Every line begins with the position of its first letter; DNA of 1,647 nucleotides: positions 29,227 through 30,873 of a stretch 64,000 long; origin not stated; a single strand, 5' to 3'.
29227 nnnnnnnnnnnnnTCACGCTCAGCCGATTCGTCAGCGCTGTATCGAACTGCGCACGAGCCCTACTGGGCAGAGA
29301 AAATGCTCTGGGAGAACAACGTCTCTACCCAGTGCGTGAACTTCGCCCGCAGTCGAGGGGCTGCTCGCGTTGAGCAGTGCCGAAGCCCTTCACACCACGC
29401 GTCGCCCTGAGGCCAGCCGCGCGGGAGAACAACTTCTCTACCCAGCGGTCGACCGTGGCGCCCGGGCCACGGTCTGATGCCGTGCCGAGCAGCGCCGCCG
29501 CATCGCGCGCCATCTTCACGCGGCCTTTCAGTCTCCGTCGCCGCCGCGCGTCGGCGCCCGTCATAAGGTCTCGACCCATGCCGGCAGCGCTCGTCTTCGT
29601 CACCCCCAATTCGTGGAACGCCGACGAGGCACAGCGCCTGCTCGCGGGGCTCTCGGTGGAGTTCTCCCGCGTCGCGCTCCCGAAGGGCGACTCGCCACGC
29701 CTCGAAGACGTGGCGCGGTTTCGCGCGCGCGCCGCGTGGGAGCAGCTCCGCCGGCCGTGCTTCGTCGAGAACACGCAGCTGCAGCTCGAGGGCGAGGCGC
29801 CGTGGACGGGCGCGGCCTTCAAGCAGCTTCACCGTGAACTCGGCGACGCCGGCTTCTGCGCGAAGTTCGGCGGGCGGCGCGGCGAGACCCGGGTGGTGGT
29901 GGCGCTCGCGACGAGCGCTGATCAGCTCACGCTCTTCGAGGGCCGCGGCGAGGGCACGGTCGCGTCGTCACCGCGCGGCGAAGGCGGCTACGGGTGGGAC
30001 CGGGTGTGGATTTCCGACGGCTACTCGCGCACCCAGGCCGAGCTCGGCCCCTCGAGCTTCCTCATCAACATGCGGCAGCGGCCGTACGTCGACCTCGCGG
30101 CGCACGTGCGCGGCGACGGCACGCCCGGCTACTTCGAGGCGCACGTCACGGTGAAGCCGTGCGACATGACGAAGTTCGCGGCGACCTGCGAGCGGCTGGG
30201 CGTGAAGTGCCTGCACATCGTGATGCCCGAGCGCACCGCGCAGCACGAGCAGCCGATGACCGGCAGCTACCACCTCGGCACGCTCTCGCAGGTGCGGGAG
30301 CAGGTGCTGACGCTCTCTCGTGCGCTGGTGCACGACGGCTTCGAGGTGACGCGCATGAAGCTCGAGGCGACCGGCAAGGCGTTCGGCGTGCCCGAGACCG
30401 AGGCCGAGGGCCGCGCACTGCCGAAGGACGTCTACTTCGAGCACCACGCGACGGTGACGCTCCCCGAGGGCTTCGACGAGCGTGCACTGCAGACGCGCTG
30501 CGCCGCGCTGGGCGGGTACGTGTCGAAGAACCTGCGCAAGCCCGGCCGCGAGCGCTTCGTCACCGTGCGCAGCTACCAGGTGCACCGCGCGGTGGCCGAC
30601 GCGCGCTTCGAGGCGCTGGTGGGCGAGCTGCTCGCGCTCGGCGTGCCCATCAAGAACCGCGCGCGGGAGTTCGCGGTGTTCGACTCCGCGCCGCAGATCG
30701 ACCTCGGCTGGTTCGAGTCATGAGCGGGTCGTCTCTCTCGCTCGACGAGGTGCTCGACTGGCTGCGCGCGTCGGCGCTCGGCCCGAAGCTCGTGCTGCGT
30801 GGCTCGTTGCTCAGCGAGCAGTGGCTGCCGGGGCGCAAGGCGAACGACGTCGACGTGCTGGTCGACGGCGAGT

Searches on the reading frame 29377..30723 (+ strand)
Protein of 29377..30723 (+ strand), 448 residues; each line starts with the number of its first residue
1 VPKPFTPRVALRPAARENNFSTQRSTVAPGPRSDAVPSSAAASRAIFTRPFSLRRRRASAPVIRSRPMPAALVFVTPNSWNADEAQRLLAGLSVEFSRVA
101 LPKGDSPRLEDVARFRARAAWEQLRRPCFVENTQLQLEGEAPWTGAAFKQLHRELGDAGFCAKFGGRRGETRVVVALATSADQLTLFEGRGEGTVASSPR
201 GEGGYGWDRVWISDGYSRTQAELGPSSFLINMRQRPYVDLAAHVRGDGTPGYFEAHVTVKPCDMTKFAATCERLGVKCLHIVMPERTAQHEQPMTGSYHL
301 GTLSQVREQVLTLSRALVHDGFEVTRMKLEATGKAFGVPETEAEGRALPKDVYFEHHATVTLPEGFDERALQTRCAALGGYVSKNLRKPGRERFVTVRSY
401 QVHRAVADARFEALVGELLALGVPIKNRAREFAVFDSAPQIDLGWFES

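Call 24: search_protein_families(library=pfam, proteins=[window:29377-30723:+], max_evalue=0.01)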
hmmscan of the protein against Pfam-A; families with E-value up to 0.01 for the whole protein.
window:29377-30723:+ (448 aa): 1 family
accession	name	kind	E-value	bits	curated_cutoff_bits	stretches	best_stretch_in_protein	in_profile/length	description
PF01725.21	Ham1p_like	-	2.2e-13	51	22.5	1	72-226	1-168/186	Ham1 family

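Call 69: search_protein_families(library=padloc, proteins=[window:29578-30723:+], max_evalue=0.01)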
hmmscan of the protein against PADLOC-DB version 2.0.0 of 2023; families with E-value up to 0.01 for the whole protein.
window:29578-30723:+ (381 aa): 2 families
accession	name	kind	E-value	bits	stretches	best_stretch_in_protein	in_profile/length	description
PDLC02277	AbiEi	-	2.7e-45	152.9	1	186-380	2-194/195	AbiEi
PDLC02279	AbiEi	-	6.1e-33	112.2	1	185-379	2-189/190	AbiEi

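Call 70: search_protein_families(library=ncbifam, proteins=[window:29578-30723:+], max_evalue=0.01)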
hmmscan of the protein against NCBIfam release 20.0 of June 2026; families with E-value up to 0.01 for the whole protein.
window:29578-30723:+ (381 aa): 6 families
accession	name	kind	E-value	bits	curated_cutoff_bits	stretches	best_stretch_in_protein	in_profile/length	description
NF011396.0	PRK14821.1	equivalog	6.4e-16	58.4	203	1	5-158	3-160/185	XTP/dITP diphosphatase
TIGR00042.1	TIGR00042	equivalog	2e-11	43.6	145.35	1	5-156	2-161/184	RdgB/HAM1 family non-canonical purine NTP pyrophosphatase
NF011398.0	PRK14823.1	equivalog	1.5e-08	34.6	272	1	99-157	110-167/191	non-canonical purine NTP diphosphatase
NF011399.0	PRK14824.1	subfamily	2.8e-07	30.2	267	1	113-158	135-180/206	putative deoxyribonucleotide triphosphate pyrophosphatase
NF011397.0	PRK14822.1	equivalog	9.6e-07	28.3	234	1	99-157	114-172/201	XTP/dITP diphosphatase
NF011401.0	PRK14826.1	equivalog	0.005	16.3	268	0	119-157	157-195/226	putative deoxyribonucleotide triphosphate pyrophosphatase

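Call 95: search_protein_families(library=phrogs, proteins=[window:29578-30723:+], max_evalue=0.001)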
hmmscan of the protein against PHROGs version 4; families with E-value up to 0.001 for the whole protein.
window:29578-30723:+ (381 aa): 1 family
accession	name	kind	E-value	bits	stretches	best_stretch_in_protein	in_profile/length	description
phrog_25995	-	unknown function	8.1e-07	29.7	1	186-297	21-127/227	-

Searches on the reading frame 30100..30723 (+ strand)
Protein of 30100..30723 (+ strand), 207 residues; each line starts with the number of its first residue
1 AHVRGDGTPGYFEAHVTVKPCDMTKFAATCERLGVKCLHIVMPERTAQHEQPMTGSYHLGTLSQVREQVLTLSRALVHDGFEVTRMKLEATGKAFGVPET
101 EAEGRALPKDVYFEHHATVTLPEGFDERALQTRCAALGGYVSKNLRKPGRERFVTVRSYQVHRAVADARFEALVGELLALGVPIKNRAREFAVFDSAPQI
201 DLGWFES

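Call 30: search_protein_families(library=pfam, proteins=[window:30100-30723:+], max_evalue=1)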
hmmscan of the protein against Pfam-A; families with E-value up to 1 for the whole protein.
window:30100-30723:+ (207 aa): 0 families

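Call 40: search_solved_structures(query=A2, max_evalue=10, show_alignments=2)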
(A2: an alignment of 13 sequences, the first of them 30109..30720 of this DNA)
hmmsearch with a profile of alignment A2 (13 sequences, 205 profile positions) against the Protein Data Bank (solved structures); distinct sequences matched with E-value up to 10: 7.
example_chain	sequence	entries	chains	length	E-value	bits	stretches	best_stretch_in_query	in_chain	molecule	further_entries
7s0z_C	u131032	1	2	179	0.26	14.1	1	61-135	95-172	Ras-related protein R-Ras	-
2fn4_A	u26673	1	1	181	0.27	14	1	61-135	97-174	Ras-related protein R-Ras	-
2p0u_A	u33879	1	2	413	0.34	13.7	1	13-80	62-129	Stilbenecarboxylate synthase 2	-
4par_B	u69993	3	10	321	0.6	12.9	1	128-165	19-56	Uncharacterized protein AbaSI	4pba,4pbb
4b0z_A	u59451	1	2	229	1.2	11.9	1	80-120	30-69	26S PROTEASOME REGULATORY SUBUNIT RPN12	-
3ov3_A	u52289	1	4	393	1.5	11.6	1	13-76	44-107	Curcumin synthase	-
3ov2_A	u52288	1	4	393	1.5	11.6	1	13-76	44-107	Curcumin synthase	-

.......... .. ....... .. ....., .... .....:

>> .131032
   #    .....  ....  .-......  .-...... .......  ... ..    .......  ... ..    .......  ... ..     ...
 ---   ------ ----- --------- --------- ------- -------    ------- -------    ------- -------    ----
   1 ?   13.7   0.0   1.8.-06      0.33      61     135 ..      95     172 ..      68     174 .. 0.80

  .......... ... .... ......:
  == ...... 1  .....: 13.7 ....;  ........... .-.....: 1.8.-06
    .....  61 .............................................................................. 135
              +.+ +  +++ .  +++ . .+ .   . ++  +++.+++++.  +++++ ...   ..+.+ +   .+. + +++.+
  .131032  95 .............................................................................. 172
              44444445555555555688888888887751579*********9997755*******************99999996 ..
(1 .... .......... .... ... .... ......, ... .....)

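Call 48: find_homologous_proteins(query=window:30109-30720:+, max_evalue=0.001)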
Query window:30109-30720:+ (204 aa): 11 proteins with E <= 0.001 among 965 candidates.
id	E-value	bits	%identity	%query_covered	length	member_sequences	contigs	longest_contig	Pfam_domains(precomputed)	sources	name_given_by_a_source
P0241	1.0e-93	331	78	93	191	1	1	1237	-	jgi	jgi:hypothetical protein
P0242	1.2e-71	258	72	81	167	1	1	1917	-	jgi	-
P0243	4.2e-61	224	68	75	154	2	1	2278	-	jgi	-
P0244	1.2e-38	151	46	96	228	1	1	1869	-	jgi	jgi:hypothetical protein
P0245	4.9e-38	149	44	98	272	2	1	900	PF01725.22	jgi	jgi:hypothetical protein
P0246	7.1e-38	148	45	99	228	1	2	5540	-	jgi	jgi:hypothetical protein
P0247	3.2e-34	136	46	96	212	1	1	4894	-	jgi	jgi:hypothetical protein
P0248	5.8e-33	132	42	97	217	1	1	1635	-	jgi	jgi:hypothetical protein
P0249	4.1e-30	123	58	57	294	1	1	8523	-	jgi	jgi:hypothetical protein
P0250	4.0e-27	113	69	41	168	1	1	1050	-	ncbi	-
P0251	1.2e-22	99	75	31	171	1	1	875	PF01725.22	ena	-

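Call 59: predict_structure(alignment_id=A3)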
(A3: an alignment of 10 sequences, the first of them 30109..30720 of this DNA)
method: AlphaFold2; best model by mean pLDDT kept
length: 204 residues; sequences in the alignment: 10
mean_pLDDT: 90.3   pTM: 0.84
mean pLDDT of the five models: 90.3, 90.1, 89.4, 89.3, 87.9
residues with pLDDT >= 90: 151; 70-90: 42; 50-70: 9; < 50: 2
segments of 3 or more residues with pLDDT < 50: none
pLDDT, mean of each block of 10 residues (from residue 1): 78 96 98 92 84 94 97 98 89 85 89 94 91 89 89 92 95 94 93 82 57
secondary structure, 60 per line:
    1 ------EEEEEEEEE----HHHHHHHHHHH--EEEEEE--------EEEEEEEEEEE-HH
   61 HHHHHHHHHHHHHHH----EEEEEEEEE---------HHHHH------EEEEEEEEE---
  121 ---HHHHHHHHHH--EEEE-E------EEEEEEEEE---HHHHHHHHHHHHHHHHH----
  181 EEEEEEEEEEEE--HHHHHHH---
elements in order: E7-15 H20-30 E33-38 E47-57 H59-75 E80-88 H98-102 E109-117 H124-133 E136-139 E148-156 H160-176 E181-192 H195-201

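Call 81: fold_search(model_id=the predicted structure, library=pdb)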
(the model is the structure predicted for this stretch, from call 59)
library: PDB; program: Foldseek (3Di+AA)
matches with E <= 10: 1170; with E <= 0.001: 43
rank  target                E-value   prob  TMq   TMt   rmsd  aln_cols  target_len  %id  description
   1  6vsa_V                3.1e-05  1.00  0.31  0.28  16.2       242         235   14  Single particle reconstruction of HemQ from Geobacillus based on data acquired in the presence of substantial aberrati (released 2020-02-19)
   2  2pgc_C                6.1e-05  1.00  0.32  0.32  15.4       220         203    7  Crystal structure of a a marine metagenome protein (jcvi_pep_1096685590403) from uncultured marine organism at 2.53 A  (released 2007-04-24)
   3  1t0t_V                6.9e-05  0.99  0.31  0.27  16.5       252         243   13  Crystallographic structure of a putative chlorite dismutase (released 2004-08-24)
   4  9miq_E                1.1e-04  0.99  0.29  0.27  16.9       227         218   10  Wild-type Coproheme Decarboxylase from Streptomyces Coelicolor in complex with Monovinyl, Monopropionate Deuteroheme (released 2025-10-22)
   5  5loq_B                1.3e-04  0.99  0.30  0.27  16.5       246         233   11  Structure of coproheme bound HemQ from Listeria monocytogenes (released 2016-10-26)
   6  6fxj_A                1.3e-04  0.98  0.31  0.26  16.8       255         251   12  Structure of coproheme decarboxylase from Listeria monocytogenes in complex with iron coproporphyrin III (released 2019-07-10)
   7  4wws_D                1.5e-04  0.98  0.31  0.28  17.1       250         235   10  Structure of Chlorite dismutase-like Protein from Listeria monocytogenes (released 2015-02-04)
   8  5t2k_A                1.6e-04  0.99  0.31  0.27  16.7       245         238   13  Geobacillus stearothermophilus HemQ with Manganese-Coproporphyrin III (released 2017-01-18)
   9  4wws_C                1.7e-04  0.98  0.31  0.28  16.5       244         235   11  Structure of Chlorite dismutase-like Protein from Listeria monocytogenes (released 2015-02-04)
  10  3dtz_C                2.0e-04  0.99  0.32  0.30  16.3       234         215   12  Crystal structure of Putative Chlorite dismutase TA0507 (released 2008-08-05)
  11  4wws_A                2.0e-04  0.98  0.31  0.26  16.3       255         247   12  Structure of Chlorite dismutase-like Protein from Listeria monocytogenes (released 2015-02-04)
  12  2fgc                  2.3e-04  1.00  0.28  0.34   9.6       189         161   16  Crystal structure of Acetolactate synthase- small subunit from Thermotoga maritima (released 2006-02-07)
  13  5loq_A                2.3e-04  0.98  0.31  0.27  16.4       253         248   10  Structure of coproheme bound HemQ from Listeria monocytogenes (released 2016-10-26)
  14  9mhq_E                2.5e-04  0.97  0.28  0.27  16.8       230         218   12  G169V variant of Streptomyces coelicolor coproheme decarboxylase in complex with Monovinyl, Monopropionate Deuteroheme (released 2025-10-22)
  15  5loq_E                2.6e-04  0.99  0.31  0.28  16.2       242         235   11  Structure of coproheme bound HemQ from Listeria monocytogenes (released 2016-10-26)
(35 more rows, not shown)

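Call 83: find_encoding_contigs(protein=P0249, flank=6000, max_places=2)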
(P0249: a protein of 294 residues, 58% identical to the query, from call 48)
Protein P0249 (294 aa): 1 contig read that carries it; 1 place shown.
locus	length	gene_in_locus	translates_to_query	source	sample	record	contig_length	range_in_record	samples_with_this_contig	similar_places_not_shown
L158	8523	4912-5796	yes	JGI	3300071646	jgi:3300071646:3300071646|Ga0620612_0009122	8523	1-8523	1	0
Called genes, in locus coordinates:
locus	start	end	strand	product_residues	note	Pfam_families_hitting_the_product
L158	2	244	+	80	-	?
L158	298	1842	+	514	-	-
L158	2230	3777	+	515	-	-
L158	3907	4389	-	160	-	PF02566:OsmC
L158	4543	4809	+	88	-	-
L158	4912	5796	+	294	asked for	-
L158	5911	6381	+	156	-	PF00072:Response_reg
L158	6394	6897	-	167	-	-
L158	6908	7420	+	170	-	PF00160:Pro_isomerase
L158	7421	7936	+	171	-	PF13238:AAA_18 (weak), PF13671:AAA_33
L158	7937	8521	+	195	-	?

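Call 84: find_encoding_contigs(protein=P0246, flank=6000, max_places=2)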
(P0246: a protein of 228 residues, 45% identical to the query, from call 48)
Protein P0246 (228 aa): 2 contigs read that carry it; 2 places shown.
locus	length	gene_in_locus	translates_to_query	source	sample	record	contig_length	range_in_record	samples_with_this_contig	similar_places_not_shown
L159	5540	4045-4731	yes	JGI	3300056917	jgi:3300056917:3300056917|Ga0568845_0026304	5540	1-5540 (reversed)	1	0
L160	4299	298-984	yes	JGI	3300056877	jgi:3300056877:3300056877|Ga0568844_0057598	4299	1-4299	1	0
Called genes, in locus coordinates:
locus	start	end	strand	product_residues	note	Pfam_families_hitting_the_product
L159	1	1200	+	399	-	?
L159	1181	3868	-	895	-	PF01326:PPDK_N, PF27448:Rph_4th, PF00391:PEP-utilizers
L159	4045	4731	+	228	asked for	-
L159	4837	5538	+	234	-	?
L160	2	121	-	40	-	?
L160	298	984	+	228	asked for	-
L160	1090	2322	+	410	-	-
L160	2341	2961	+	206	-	-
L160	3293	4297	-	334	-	?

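Call 86: search_protein_families(library=pfam, proteins=[L160:1090-2322:+, L160:2341-2961:+, L159:4837-5538:+], max_evalue=0.1)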
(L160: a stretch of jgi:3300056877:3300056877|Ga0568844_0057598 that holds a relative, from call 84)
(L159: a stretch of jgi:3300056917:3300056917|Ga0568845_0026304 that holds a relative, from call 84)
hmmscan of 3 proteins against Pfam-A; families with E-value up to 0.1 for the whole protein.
L160:1090-2322:+ (410 aa): 55 families (the best 25 are shown)
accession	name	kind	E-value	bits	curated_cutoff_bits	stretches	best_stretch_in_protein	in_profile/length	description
PF25174.1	Beta-prop_THOC3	-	3.7e-82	275.8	305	3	111-326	39-254/272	THOC3 beta-propeller domain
PF25173.1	Beta-prop_WDR3_1st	-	1.3e-76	256.8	154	3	266-401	10-145/184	WDR3 first beta-propeller domain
PF00400.38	WD40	-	2.4e-71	233.6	27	7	275-313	1-39/39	WD domain, G-beta repeat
PF25175.1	Beta-prop_WDR5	-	2.1e-47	162.3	250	2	235-399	46-209/296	WDR5 beta-propeller domain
PF24814.1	WD40_Prp19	-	3.1e-46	158.1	320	3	109-228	82-205/281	Prp19 WD40 domain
PF24817.1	WD40_WDHD1_1st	-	3e-42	145.2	109.9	5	243-324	88-167/291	WDHD1 first WD40 domain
PF24807.1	WD40_CDC20-Fz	-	4e-41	141.7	200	3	165-312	141-292/292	CDC20/Fizzy WD40 domain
PF23414.1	Beta-prop_EML_2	-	8.2e-41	140.6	90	3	204-363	2-160/266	Echinoderm microtubule-associated protein second beta-propeller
PF25172.1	Beta-prop_WDR3_2nd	-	1.8e-37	129.6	140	4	237-346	171-278/293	WDR3 second beta-propeller domain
PF24105.1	Beta-prop_CAF1B_HIR1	-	7.6e-37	127.6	80.5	4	320-402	123-205/383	CAF1B/HIR1 beta-propeller domain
PF25168.1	Beta-prop_WDR36-Utp21_2nd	-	2.5e-36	126.1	84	5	278-344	233-298/335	WDR36/Utp21 second beta-propeller domain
PF25391.1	WD40_Gbeta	-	2e-32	112.9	150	4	113-259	179-330/340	G protein beta WD-40 repeat protein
PF25047.1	Beta-prop_TEP1_2nd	-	3.6e-32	112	89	3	108-251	31-187/255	TEP-1 second beta-propeller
PF24805.1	EIF3I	-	1.1e-31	110.6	200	4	323-399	6-82/324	EIF3I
PF23393.2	Beta-prop_WDR90_POC16_2nd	-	9e-31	107.6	60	3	134-230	10-108/291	WDR90/POC16, second beta-propeller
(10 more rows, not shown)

L160:2341-2961:+ (206 aa): 4 families
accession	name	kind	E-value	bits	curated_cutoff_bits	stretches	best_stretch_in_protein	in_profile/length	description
PF12697.13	Abhydrolase_6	-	4e-05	24.8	26.3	1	47-145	11-113/217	Alpha/beta hydrolase family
PF00975.26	Thioesterase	-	0.00095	19.9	26.4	1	89-129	65-105/226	Thioesterase domain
PF00561.26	Abhydrolase_1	-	0.022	14.8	25.8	1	90-135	69-112/245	alpha/beta hydrolase fold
PF11187.14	Mbeg1-like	-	0.024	14.5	21.1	1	86-113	80-107/224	Mbeg1-like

L159:4837-5538:+ (234 aa): 45 families (the best 25 are shown)
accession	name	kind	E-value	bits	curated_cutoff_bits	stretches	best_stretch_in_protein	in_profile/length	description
PF00400.38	WD40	-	2.1e-27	94.8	27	3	110-146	3-39/39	WD domain, G-beta repeat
PF25174.1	Beta-prop_THOC3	-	2.8e-23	82.7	305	1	111-229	39-158/272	THOC3 beta-propeller domain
PF25173.1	Beta-prop_WDR3_1st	-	1.4e-21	77.4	154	1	109-229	20-142/184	WDR3 first beta-propeller domain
PF24817.1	WD40_WDHD1_1st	-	2.8e-18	66.6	109.9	2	157-230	84-158/291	WDHD1 first WD40 domain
PF24814.1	WD40_Prp19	-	4.2e-18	65.8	320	1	109-230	82-207/281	Prp19 WD40 domain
PF25175.1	Beta-prop_WDR5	-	6e-18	65.6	250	1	113-230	47-166/296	WDR5 beta-propeller domain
PF24807.1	WD40_CDC20-Fz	-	3.2e-15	56.6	200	2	109-156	126-173/292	CDC20/Fizzy WD40 domain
PF23414.1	Beta-prop_EML_2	-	4.6e-14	52.9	90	1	121-230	1-111/266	Echinoderm microtubule-associated protein second beta-propeller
PF25172.1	Beta-prop_WDR3_2nd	-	1.2e-12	48.2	140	2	141-229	21-109/293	WDR3 second beta-propeller domain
PF12894.13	ANAPC4_WD40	-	4.6e-12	46.5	22.9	2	108-158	26-78/91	Anaphase-promoting complex subunit 4 WD40 domain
PF25391.1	WD40_Gbeta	-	1.2e-11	44.7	150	1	113-229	179-299/340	G protein beta WD-40 repeat protein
PF25047.1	Beta-prop_TEP1_2nd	-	5.6e-11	42.5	89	1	109-230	32-205/255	TEP-1 second beta-propeller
PF24796.1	WDR55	-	2.2e-10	40.5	200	2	164-230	58-125/296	WDR55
PF23393.2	Beta-prop_WDR90_POC16_2nd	-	2.4e-10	40.6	60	1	134-229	10-107/291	WDR90/POC16, second beta-propeller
PF24105.1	Beta-prop_CAF1B_HIR1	-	3.9e-10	39.7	80.5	2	108-157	120-169/383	CAF1B/HIR1 beta-propeller domain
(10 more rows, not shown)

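Call 89: search_protein_representatives(protein=window:30109-30720:+)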
Query: 204 residues. Proteins with E-value up to 0.001 (for the whole library): 809; up to 1e-10: 367; up to 1e-30: 20. The best 150 are listed.
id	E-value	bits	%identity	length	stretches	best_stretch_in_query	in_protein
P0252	2.5e-132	454.9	100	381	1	1-204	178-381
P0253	5.3e-37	143.8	72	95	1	108-202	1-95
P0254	5.5e-36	140.5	42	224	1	7-203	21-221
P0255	6.6e-36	140.2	44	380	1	1-202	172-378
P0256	4.9e-35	137.4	44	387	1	2-202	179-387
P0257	2.7e-34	135.0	42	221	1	6-204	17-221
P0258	3.1e-34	134.8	42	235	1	3-203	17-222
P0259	7.8e-34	133.4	42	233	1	6-203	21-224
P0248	1.8e-33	132.2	44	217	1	5-202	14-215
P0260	2.0e-33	132.1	45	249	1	6-202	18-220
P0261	4.6e-33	130.9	44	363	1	3-202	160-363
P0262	9.7e-33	129.9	43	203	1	8-203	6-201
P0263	2.8e-32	128.4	42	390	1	5-203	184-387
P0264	4.8e-32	127.6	45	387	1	1-202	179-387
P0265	8.2e-32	126.9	40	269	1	6-203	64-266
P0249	1.3e-30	122.9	69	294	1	75-160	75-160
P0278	1.1e-27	113.4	39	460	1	7-202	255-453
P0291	9.8e-25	103.7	39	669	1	42-203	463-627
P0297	8.8e-24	100.6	42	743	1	3-203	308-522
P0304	7.1e-23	97.7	36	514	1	6-202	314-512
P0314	4.7e-22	95.0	37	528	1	3-202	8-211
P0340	2.8e-20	89.2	39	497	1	7-203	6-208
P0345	4.6e-20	88.5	33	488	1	8-203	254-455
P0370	1.0e-18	84.1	40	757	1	7-203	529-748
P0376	1.4e-18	83.7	40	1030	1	3-194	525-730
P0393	9.1e-18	81.0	39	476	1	7-203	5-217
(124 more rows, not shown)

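Call 90: search_protein_families(library=pfam, proteins=[P0314, P0340, P0393, P0297, P0370, P0376, P0291, P0278, P0304, P0345], max_evalue=0.001)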
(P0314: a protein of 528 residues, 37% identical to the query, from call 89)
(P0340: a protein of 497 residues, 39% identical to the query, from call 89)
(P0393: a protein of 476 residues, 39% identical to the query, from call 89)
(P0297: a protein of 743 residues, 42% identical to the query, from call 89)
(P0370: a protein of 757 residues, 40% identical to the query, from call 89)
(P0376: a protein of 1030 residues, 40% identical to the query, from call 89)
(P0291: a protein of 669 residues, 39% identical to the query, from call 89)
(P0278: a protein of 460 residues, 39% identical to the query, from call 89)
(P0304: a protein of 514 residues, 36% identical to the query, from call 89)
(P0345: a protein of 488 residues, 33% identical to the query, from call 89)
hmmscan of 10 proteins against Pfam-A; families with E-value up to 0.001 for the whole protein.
P0314 (528 aa): 1 family
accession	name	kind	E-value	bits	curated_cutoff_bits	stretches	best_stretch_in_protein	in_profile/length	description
PF08843.17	AbiEii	-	6e-21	75.9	22.5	1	298-504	6-224/238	Nucleotidyl transferase AbiEii toxin, Type IV TA system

P0340 (497 aa): 1 family
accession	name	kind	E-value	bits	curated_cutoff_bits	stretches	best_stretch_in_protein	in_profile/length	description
PF08843.17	AbiEii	-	6.6e-10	39.8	22.5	1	256-436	12-183/238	Nucleotidyl transferase AbiEii toxin, Type IV TA system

P0393 (476 aa): 1 family
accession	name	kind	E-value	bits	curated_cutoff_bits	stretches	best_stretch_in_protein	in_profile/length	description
PF08843.17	AbiEii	-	2.6e-16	60.7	22.5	1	254-439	2-186/238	Nucleotidyl transferase AbiEii toxin, Type IV TA system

P0297 (743 aa): 1 family
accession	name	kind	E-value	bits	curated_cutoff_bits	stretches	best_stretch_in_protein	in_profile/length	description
PF01725.21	Ham1p_like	-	2.6e-05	24.6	22.5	1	225-279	113-167/186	Ham1 family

P0370 (757 aa): 1 family
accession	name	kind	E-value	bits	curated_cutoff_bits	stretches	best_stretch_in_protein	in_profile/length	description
PF01725.21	Ham1p_like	-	0.00095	19.5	22.5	0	314-453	1-141/186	Ham1 family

P0376 (1030 aa): 2 families
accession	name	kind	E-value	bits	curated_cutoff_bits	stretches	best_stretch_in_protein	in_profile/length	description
PF08843.17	AbiEii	-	1.2e-18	68.3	22.5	1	63-294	3-224/238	Nucleotidyl transferase AbiEii toxin, Type IV TA system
PF01725.21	Ham1p_like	-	9.3e-06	26.1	22.5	1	439-496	110-167/186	Ham1 family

P0291 (669 aa): 1 family
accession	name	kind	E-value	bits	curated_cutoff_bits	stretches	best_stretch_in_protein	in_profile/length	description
PF01725.21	Ham1p_like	-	6.9e-07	29.8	22.5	1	248-394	3-167/186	Ham1 family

P0278 (460 aa): 1 family
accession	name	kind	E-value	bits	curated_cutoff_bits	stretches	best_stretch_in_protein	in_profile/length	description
PF09414.15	RNA_ligase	-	2.4e-12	47.8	27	1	47-205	3-162/171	RNA ligase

P0304 (514 aa): 3 families
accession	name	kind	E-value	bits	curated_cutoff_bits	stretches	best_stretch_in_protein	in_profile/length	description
PF12706.13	Lactamase_B_2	-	7.3e-14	52.3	27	2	199-267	133-200/200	Beta-lactamase superfamily domain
PF00753.33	Lactamase_B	-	6.4e-13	49.5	22.7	1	22-137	6-120/196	Metallo-beta-lactamase superfamily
PF13691.12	Lactamase_B_4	-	0.00032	20.7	27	1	16-69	6-61/63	tRNase Z endonuclease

P0345 (488 aa): 0 families
